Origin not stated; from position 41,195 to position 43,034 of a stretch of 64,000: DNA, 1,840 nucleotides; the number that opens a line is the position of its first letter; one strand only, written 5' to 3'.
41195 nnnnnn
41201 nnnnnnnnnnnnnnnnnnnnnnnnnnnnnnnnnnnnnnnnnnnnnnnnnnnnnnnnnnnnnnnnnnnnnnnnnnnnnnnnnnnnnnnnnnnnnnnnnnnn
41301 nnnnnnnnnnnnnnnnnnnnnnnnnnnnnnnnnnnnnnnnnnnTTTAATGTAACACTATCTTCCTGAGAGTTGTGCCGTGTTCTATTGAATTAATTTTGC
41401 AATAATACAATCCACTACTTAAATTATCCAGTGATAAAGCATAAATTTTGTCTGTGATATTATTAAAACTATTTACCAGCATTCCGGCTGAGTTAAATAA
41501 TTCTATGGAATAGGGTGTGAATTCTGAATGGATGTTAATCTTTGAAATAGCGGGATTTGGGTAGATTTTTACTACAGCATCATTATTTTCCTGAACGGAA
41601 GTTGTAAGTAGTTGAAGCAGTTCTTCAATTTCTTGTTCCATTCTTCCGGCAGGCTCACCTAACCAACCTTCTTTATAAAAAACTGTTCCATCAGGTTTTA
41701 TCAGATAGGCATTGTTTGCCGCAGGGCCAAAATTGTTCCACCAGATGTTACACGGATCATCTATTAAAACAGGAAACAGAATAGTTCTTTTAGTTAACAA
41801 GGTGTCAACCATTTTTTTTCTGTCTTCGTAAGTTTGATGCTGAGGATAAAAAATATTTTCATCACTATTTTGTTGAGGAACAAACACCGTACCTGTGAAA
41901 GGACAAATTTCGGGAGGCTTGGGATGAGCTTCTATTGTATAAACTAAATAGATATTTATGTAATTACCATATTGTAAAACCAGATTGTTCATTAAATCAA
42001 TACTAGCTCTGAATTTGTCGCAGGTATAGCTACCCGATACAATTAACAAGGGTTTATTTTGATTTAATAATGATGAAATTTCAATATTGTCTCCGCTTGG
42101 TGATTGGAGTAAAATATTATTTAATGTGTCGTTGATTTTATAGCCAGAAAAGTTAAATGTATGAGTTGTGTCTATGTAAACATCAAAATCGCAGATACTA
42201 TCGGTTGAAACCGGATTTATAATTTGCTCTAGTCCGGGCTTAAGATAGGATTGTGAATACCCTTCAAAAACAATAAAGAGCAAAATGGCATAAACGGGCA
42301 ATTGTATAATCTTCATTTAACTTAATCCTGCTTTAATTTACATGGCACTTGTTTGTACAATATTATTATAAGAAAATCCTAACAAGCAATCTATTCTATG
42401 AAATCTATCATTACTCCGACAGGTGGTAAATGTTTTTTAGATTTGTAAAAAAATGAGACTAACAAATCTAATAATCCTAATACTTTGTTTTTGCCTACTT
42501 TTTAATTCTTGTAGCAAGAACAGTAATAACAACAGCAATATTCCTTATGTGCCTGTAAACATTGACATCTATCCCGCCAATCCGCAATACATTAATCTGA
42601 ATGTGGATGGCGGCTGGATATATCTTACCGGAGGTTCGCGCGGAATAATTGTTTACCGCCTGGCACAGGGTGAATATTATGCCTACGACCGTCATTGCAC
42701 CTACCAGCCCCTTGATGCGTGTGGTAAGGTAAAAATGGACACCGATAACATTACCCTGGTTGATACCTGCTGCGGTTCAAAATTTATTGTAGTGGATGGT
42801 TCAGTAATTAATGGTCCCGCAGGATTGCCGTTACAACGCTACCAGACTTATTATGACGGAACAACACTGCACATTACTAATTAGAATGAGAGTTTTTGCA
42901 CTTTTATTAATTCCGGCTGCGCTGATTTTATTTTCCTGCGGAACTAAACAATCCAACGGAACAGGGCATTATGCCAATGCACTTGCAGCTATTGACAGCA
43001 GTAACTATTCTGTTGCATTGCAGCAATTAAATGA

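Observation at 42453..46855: Tightly coupled 5-gene operon: Cys-rich lipoprotein - TPR lipoprotein - phosphodiester glycosidase (NAGPA-like) - CotH-family kinase - HldD heptose epimerase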

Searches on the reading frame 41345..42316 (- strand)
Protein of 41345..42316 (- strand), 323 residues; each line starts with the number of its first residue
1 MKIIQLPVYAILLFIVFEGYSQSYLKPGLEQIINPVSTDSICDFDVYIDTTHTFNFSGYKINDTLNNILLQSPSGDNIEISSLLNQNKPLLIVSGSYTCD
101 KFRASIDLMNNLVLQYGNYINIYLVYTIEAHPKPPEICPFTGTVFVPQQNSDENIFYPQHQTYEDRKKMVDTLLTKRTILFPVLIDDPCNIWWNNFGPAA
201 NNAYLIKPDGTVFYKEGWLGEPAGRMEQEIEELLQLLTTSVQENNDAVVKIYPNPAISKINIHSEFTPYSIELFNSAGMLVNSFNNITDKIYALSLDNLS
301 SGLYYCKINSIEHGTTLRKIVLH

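Call 3: search_protein_families(library=pfam, proteins=[window:41345-42316:-], max_evalue=0.01)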
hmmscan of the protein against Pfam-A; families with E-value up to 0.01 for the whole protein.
window:41345-42316:- (323 aa): 2 families
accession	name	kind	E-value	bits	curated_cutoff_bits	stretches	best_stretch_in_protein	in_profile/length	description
PF18962.6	Por_Secre_tail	-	6.5e-12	46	27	1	251-321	1-74/75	Secretion system C-terminal sorting domain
PF00837.23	T4_deiodinase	-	7e-09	35.8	27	1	76-217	90-218/237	Iodothyronine deiodinase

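Call 4: search_protein_families(library=ncbifam, proteins=[window:41345-42316:-], max_evalue=0.01)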
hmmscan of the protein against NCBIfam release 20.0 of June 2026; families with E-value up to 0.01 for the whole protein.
window:41345-42316:- (323 aa): 3 families
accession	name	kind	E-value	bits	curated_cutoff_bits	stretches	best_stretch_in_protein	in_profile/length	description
NF038285.1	deiodinase_rel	hypoth_equivalog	1.4e-16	60.9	250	1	57-237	174-343/347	deiodinase family protein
TIGR04183.1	Por_Secre_tail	domain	5.4e-08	32.7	23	1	251-321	1-70/72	T9SS type A sorting domain-containing protein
NF038113.1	T9SSA_dep_M36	equivalog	2.5e-06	26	885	1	240-316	784-863/869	T9SS-dependent M36 family metallopeptidase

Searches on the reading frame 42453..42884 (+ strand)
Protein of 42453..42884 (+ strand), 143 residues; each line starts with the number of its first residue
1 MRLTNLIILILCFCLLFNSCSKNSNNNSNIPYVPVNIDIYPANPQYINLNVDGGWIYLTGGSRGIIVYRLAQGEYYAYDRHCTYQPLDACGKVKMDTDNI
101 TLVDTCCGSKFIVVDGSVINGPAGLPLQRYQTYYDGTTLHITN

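Call 3: search_protein_families(library=pfam, proteins=[window:42453-42884:+], max_evalue=0.01)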
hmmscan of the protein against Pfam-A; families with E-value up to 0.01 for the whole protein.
window:42453-42884:+ (143 aa): 1 family
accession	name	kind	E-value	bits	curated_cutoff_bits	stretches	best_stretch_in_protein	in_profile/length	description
PF13806.12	Rieske_2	-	0.01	16.2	27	0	58-137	20-99/104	Rieske-like [2Fe-2S] domain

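Call 4: search_protein_families(library=ncbifam, proteins=[window:42453-42884:+], max_evalue=0.01)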
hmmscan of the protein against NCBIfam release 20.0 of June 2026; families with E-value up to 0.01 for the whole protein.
window:42453-42884:+ (143 aa): 0 families

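Call 55: predict_structure(protein=window:42453-42884:+)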
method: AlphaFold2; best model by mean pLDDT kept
length: 143 residues; sequences in the alignment: 1
mean_pLDDT: 42.8   pTM: 0.24
mean pLDDT of the five models: 42.8, 40.1, 40.0, 37.3, 36.9
residues with pLDDT >= 90: 0; 70-90: 14; 50-70: 7; < 50: 122
segments of 3 or more residues with pLDDT < 50: 22-143
pLDDT, mean of each block of 10 residues (from residue 1): 80 72 41 30 33 34 39 42 39 36 41 40 35 38 41
secondary structure, 60 per line:
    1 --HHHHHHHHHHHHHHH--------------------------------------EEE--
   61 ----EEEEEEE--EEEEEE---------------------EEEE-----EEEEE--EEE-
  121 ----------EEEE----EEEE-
elements in order: H3-17 E56-58 E65-71 E74-79 E101-104 E110-114 E117-119 E131-134 E139-142

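Call 56: search_protein_representatives(protein=window:42453-42884:+)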
Query: 143 residues. Proteins with E-value up to 0.001 (for the whole library): 1000; up to 1e-10: 497; up to 1e-30: 15. The best 150 are listed.
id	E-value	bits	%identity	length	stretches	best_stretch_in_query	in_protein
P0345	1.1e-74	265.7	82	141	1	5-143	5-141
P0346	2.3e-42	160.7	56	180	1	8-143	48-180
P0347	9.4e-39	149.0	49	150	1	11-143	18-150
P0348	3.5e-37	143.9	50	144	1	7-143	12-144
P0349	1.1e-36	142.3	52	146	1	9-143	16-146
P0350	2.1e-35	138.1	54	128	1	14-143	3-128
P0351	1.8e-34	135.1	48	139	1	2-143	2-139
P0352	2.3e-34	134.7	46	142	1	8-142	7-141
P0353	1.9e-32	128.5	43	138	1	7-143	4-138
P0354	2.5e-32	128.1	48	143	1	10-143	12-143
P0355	3.0e-32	127.9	48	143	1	8-143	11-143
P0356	1.1e-31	126.1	53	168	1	5-116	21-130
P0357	2.2e-31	125.1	47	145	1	7-143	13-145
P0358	7.4e-31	123.4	45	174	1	9-138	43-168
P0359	8.8e-31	123.1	43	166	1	6-143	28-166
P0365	3.3e-30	121.3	43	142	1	5-139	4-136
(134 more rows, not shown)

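Call 58: search_solved_structures(query=A4, max_evalue=1, show_alignments=2)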
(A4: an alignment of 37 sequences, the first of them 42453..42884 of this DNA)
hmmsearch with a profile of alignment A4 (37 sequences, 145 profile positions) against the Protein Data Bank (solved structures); distinct sequences matched with E-value up to 1: 19.
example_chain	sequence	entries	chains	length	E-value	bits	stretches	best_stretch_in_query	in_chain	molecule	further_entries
5cxm_A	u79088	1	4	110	5.2e-06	29.3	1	76-143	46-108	Cytochrome b6/f complex iron-sulfur subunit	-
8hn2_A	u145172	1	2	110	7.8e-05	25.5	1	92-142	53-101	Cytochrome b6-f complex iron-sulfur subunit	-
9rk4_A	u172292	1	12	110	0.0017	21.1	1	67-139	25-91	Similar to the Rieske Protein II of bc1 complex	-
1vck_A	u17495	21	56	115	0.0067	19.2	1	62-141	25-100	ferredoxin component of carbazole | Ferredoxin CarAc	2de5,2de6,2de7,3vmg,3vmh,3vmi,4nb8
9rk3_A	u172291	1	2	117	0.022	17.5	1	99-136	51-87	Similar to Rieske 2Fe-2S iron sulfur protein (Cytochrome b6-F complex)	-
2i7f_A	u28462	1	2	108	0.29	13.9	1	68-139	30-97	Ferredoxin component of dioxygenase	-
9gs2_H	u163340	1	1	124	0.32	13.7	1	105-143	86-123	Cytochrome b-c1 complex subunit Rieske, mitochondrial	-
1q90_C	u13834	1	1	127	0.43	13.3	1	103-130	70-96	Cytochrome B6-F complex iron-sulfur subunit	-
9ibn_A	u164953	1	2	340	0.49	13.1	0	79-136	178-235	Foldase protein PrsA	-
1jm1_A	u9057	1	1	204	0.58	12.9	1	103-130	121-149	Rieske iron-sulfur protein soxF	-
1ezv_E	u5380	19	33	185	0.63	12.8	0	105-143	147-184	UBIQUINOL-CYTOCHROME C REDUCTASE IRON-SULFUR SUBUNIT | Ubiquinol-cytochrome c reductase iron-sulfur subunit, mitochondrial precursor | Cytochrome b-c1 complex s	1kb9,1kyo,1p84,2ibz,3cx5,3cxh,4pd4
2e4p_A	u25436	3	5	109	0.67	12.7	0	91-124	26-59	Biphenyl dioxygenase ferredoxin subunit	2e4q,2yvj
2e74_D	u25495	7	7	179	0.7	12.6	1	95-141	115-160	Cytochrome b6-f complex iron-sulfur subunit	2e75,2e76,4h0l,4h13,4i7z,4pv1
2qpz_A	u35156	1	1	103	0.7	12.6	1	65-143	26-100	Naphthalene 1,2-dioxygenase system ferredoxin subunit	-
3dqy_A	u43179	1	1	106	0.74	12.6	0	95-120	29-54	Toluene 1,2-dioxygenase system ferredoxin subunit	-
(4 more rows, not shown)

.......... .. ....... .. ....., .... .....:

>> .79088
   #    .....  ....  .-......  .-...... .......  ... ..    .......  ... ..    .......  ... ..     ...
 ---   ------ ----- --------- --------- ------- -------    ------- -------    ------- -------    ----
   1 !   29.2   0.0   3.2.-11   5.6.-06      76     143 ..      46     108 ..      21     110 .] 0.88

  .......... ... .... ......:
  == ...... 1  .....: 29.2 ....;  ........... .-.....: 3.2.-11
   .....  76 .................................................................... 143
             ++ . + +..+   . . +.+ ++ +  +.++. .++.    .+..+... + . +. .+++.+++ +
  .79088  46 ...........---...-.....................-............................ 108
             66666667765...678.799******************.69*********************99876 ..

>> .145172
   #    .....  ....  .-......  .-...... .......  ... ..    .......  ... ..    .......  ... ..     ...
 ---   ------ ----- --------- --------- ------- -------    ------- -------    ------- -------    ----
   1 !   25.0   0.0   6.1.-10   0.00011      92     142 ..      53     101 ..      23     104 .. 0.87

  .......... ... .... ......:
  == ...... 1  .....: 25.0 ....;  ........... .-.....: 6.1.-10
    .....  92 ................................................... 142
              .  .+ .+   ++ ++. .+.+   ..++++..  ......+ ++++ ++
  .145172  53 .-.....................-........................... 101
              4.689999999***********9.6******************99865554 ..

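Call 62: predict_structure(alignment_id=A4)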
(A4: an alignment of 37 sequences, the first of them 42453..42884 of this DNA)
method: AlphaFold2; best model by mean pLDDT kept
length: 143 residues; sequences in the alignment: 37
mean_pLDDT: 93.6   pTM: 0.79
mean pLDDT of the five models: 93.6, 92.5, 92.5, 92.0, 91.8
residues with pLDDT >= 90: 128; 70-90: 7; 50-70: 8; < 50: 0
segments of 3 or more residues with pLDDT < 50: none
pLDDT, mean of each block of 10 residues (from residue 1): 90 86 68 97 97 98 97 98 94 97 97 98 96 98 97
secondary structure, 60 per line:
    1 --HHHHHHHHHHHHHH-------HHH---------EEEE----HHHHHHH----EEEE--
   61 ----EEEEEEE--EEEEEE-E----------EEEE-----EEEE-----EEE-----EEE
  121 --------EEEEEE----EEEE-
elements in order: H3-16 E36-39 H44-50 E55-58 E65-71 E74-79 E92-95 E101-104 E110-112 E118-120 E129-134 E139-142

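Call 64: fold_search(model_id=the predicted structure, library=pdb)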
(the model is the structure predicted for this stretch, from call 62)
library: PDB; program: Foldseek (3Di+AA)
matches with E <= 10: 421; with E <= 0.001: 33
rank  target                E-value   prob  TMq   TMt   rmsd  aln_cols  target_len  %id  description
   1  4nbb_E                9.4e-06  1.00  0.51  0.61   4.1       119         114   15  Carbazole- and oxygen-bound oxygenase with Ile262 replaced by Val and ferredoxin complex of carbazole 1,9a-dioxygenase (released 2014-03-26)
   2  4nb8_E                9.9e-06  1.00  0.52  0.65   3.8       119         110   15  Oxygenase with Ile262 replaced by Leu and ferredoxin complex of carbazole 1,9a-dioxygenase (released 2014-03-26)
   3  2yvj_B                1.2e-05  1.00  0.49  0.62   4.6       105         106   16  Crystal structure of the ferredoxin-ferredoxin reductase (BPHA3-BPHA4)complex (released 2007-10-23)
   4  2de5_E                1.5e-05  1.00  0.51  0.65   3.8       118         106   15  Crystal structure of the electron transfer complex between oxygenase and ferredoxin in carbazole 1,9a-dioxygenase (released 2006-12-05)
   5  4nbe_E                1.7e-05  1.00  0.53  0.65   3.2       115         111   16  Fluorene-bound oxygenase with Phe275 replaced by Trp and ferredoxin complex of carbazole 1,9a-dioxygenase (form2) (released 2014-03-26)
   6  8hn2_A                2.1e-05  1.00  0.55  0.69   4.0       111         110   21  Selenomethionine-labelled soluble domain of Rieske iron-sulfur protein from chlorobaculum tepidum (released 2023-07-05)
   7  4nbc_F                2.1e-05  1.00  0.51  0.67   3.2       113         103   16  Oxygenase with Phe275 replaced by Trp and ferredoxin complex of carbazole 1,9a-dioxygenase (form1) (released 2014-03-26)
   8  2de7_E                2.2e-05  1.00  0.53  0.67   3.2       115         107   16  The substrate-bound complex between oxygenase and ferredoxin in carbazole 1,9a-dioxygenase (released 2006-12-05)
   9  4nb9_E                2.2e-05  1.00  0.53  0.65   3.2       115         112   16  Oxygenase with Ile262 replaced by Val and ferredoxin complex of carbazole 1,9a-dioxygenase (released 2014-03-26)
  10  6llh_F                2.6e-05  1.00  0.50  0.64   3.8       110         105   15  Biphenyl-2,3-diol-soaked resting complex of Oxy and Fd in carbazole 1,9a-dioxygenase (released 2021-01-27)
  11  1vck                  4.2e-05  1.00  0.51  0.66   3.7       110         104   15  Crystal structure of ferredoxin component of carbazole 1,9a-dioxygenase of Pseudomonas resinovorans strain CA10 (released 2005-03-01)
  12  7buh                  4.5e-05  1.00  0.51  0.61   3.8       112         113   15  Reduced ferredoxin of carbazole 1,9a-dioxygenase (released 2021-04-07)
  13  2de5_D                4.7e-05  1.00  0.52  0.67   3.2       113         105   16  Crystal structure of the electron transfer complex between oxygenase and ferredoxin in carbazole 1,9a-dioxygenase (released 2006-12-05)
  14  2e4q_C                5.6e-05  1.00  0.47  0.60   3.3        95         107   18  Crystal structure of BphA3 (reduced form) (released 2007-10-16)
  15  3dqy                  5.9e-05  1.00  0.47  0.60   3.0        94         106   23  Crystal structure of Toluene 2,3-Dioxygenase Ferredoxin (released 2009-03-10)
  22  5cxm_A                2.0e-04  1.00  0.55  0.76   3.2       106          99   21  Crystal structure of the cyanobacterial plasma membrane Rieske protein PetC3 from Synechocystis PCC 6803 (released 2016-08-03)
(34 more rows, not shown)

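Call 65: find_encoding_contigs(protein=P0347, flank=5000, max_places=2)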
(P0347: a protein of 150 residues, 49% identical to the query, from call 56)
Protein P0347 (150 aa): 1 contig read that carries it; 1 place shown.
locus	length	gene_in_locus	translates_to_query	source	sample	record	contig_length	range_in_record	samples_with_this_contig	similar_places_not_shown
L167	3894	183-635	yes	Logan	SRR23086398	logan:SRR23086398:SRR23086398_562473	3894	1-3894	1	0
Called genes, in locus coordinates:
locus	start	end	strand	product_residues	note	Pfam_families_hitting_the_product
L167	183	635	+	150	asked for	-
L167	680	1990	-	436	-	PF05221:AdoHcyase, PF02826:2-Hacid_dh_C, PF00670:AdoHcyase_NAD, PF07991:KARI_N (weak)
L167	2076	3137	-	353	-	-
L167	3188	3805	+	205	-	PF01648:ACPS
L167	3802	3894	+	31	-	?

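Call 66: find_encoding_contigs(protein=P0365, flank=5000, max_places=2)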
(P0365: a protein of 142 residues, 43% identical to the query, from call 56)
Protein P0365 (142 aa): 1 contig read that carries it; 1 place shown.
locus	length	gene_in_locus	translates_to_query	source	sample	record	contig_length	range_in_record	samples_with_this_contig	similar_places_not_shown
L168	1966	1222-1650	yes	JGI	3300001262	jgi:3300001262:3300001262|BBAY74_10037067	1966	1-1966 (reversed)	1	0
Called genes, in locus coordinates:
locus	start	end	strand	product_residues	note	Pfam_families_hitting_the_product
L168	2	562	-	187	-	?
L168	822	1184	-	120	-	-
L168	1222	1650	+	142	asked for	-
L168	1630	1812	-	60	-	-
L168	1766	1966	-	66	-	PF05221:AdoHcyase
